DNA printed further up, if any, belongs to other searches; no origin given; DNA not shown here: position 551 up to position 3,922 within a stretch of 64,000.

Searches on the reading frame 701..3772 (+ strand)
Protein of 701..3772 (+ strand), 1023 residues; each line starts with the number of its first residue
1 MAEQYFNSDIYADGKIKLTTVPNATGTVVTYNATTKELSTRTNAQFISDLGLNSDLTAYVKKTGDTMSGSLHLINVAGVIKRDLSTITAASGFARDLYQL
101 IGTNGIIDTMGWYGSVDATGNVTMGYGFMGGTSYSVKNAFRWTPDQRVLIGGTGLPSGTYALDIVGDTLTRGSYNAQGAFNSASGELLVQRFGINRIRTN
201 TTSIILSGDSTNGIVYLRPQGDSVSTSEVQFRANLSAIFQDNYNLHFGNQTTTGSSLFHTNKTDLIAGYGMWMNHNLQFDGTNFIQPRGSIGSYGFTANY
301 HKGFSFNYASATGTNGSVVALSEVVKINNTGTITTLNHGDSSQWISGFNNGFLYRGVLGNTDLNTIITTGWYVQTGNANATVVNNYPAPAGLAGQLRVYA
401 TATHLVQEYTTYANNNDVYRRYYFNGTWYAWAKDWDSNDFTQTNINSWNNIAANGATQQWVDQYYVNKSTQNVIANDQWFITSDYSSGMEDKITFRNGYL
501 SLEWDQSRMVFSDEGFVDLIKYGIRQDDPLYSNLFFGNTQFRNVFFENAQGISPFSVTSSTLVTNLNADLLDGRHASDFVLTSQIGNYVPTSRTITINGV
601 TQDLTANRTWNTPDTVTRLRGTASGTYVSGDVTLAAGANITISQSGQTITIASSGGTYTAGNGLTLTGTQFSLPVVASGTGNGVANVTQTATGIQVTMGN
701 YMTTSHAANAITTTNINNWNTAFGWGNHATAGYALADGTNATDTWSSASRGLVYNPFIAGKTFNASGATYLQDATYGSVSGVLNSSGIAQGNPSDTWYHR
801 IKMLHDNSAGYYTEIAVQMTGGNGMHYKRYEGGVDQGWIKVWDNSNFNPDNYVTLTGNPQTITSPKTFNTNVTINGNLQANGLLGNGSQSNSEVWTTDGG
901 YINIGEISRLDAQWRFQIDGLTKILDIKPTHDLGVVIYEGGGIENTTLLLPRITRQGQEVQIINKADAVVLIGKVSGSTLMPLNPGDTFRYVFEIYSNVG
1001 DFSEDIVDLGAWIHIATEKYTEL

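Call 76: search_protein_families(library=phrogs, proteins=[window:701-3772:+], max_evalue=0.00001)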
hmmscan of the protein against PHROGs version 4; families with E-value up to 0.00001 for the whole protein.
window:701-3772:+ (1023 aa): 2 families
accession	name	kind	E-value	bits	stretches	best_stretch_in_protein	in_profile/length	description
phrog_6614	-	tail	2e-07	31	1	350-433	302-391/548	minor tail protein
phrog_3971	-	unknown function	4.6e-07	30.2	1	358-452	98-197/331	-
